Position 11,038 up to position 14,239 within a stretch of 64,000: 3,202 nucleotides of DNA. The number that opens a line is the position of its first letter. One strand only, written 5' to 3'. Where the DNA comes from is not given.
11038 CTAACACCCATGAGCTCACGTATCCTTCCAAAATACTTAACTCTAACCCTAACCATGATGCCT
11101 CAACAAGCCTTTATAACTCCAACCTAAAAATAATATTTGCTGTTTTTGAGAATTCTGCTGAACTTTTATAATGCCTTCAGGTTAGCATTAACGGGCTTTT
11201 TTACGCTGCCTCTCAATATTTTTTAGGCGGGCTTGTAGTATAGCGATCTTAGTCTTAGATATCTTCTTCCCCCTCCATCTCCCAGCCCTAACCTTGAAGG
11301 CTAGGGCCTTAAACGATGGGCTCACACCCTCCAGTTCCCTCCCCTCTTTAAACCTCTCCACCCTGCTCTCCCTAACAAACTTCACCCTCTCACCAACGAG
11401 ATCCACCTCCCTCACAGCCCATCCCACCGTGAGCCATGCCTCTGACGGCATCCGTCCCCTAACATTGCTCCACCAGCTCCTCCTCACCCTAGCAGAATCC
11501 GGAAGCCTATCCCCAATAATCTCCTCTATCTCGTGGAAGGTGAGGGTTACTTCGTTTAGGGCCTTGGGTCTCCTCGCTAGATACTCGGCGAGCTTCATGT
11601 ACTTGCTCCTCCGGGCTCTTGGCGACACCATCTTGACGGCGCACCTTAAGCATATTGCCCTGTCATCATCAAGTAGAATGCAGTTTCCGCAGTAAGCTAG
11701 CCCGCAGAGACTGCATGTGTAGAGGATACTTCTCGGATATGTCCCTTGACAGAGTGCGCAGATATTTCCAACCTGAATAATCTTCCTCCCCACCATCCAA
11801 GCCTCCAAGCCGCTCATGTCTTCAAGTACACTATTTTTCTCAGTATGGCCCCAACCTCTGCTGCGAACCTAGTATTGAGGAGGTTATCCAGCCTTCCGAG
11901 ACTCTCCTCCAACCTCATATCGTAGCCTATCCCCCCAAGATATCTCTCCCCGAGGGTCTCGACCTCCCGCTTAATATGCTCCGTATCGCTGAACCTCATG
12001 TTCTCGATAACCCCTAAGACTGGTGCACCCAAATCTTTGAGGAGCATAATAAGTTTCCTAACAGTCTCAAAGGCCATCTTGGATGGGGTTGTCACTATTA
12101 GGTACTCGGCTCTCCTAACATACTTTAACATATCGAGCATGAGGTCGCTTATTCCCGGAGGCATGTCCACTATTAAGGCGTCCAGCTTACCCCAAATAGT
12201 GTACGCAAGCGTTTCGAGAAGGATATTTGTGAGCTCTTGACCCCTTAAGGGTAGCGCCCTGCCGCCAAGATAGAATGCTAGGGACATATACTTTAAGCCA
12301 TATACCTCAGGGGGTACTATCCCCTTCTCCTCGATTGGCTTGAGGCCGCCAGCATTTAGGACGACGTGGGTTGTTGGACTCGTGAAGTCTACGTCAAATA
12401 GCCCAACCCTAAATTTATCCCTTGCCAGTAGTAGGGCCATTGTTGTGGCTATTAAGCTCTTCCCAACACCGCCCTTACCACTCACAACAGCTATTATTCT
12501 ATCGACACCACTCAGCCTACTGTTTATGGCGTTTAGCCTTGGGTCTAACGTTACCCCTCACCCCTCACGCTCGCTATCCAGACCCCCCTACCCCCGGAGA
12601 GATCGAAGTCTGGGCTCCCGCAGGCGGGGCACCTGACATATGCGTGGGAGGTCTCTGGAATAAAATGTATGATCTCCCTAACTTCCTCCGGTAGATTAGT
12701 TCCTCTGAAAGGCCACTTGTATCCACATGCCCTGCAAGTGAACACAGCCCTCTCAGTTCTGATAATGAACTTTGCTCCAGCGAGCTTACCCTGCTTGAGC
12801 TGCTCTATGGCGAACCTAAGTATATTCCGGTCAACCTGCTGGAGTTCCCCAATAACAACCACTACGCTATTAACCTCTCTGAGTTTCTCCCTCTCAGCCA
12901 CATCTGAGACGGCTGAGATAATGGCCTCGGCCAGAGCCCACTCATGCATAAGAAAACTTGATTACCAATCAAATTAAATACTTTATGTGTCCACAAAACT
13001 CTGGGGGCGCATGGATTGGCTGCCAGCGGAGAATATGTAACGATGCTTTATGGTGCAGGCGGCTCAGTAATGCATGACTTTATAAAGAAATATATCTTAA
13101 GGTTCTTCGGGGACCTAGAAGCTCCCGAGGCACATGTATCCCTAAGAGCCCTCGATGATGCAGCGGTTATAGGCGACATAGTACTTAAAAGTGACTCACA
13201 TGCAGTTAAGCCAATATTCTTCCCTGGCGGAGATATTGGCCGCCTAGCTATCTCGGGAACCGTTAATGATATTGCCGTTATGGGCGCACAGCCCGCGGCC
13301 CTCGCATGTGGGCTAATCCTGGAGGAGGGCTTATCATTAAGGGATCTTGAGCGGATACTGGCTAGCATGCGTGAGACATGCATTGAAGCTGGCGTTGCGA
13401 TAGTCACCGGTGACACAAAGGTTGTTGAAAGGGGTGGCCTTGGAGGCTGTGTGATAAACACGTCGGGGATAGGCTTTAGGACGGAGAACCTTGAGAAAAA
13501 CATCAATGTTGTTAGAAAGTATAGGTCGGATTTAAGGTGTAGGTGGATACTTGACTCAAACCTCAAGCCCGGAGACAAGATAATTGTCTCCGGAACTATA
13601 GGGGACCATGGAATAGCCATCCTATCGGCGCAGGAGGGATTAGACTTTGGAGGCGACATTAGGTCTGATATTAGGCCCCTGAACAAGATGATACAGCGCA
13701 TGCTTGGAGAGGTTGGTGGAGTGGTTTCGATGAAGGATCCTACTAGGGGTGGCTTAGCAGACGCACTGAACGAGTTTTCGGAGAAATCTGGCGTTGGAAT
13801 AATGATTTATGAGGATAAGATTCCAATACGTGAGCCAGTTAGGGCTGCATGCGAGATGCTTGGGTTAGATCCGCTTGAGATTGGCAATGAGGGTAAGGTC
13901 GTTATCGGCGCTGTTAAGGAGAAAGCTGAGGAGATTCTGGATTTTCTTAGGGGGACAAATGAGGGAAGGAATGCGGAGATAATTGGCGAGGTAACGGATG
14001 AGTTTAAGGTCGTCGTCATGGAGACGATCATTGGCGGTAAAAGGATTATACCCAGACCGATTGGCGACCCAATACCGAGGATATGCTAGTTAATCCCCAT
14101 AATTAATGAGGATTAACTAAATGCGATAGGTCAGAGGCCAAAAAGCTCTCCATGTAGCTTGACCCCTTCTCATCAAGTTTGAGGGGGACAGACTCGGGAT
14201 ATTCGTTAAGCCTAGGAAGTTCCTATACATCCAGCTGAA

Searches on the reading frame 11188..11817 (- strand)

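Call 31: search_protein_families(library=pfam, proteins=[window:11188-11817:-], max_evalue=0.001)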
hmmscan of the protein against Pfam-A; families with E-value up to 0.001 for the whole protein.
window:11188-11817:- (209 aa): 1 family
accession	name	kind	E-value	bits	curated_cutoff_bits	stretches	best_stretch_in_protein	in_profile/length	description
PF24698.1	DUF7662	-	3.5e-14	52.8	26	1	73-150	1-71/72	Domain of unknown function (DUF7662)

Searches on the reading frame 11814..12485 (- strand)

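Call 31: search_protein_families(library=pfam, proteins=[window:11814-12485:-], max_evalue=0.001)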
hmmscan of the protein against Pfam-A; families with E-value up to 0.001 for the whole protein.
window:11814-12485:- (223 aa): 4 families
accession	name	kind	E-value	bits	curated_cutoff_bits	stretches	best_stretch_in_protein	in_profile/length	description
PF10609.15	ParA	-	2.9e-47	161.6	27.1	1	1-182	9-193/246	NUBPL iron-transfer P-loop NTPase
PF01656.29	CbiA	-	3.5e-14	53.3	25.4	1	2-198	5-121/125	CobQ/CobB/MinD/ParA nucleotide binding domain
PF13614.12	AAA_31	-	1.6e-06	28.6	27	1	3-151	9-166/177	AAA domain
PF02374.21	ArsA_ATPase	-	0.00014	21.7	24.3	0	1-27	6-32/305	Anion-transporting ATPase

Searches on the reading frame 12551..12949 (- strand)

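Call 31: search_protein_families(library=pfam, proteins=[window:12551-12949:-], max_evalue=0.001)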
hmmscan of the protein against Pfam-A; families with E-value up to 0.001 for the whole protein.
window:12551-12949:- (132 aa): 3 families
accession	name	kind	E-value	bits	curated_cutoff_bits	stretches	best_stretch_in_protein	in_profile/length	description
PF01155.25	HypA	-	6.5e-25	87.8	28.9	1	1-128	1-110/112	Hydrogenase/urease nickel incorporation, metallochaperone, hypA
PF13248.11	Zn_ribbon_3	-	0.00046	20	27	0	104-115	2-14/26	zinc-ribbon domain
PF08271.17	Zn_Ribbon_TF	-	0.00062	19.7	29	0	61-80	11-30/43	TFIIB zinc-binding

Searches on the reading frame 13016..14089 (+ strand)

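Call 31: search_protein_families(library=pfam, proteins=[window:13016-14089:+], max_evalue=0.001)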
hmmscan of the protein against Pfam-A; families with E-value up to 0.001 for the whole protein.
window:13016-14089:+ (357 aa): 2 families
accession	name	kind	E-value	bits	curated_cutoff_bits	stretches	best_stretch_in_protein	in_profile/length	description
PF02769.27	AIRS_C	-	3.8e-31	108.8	23.1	1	184-334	1-153/156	AIR synthase related protein, C-terminal domain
PF00586.29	AIRS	-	1.8e-22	80.3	24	1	47-153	2-110/112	AIR synthase related protein, N-terminal domain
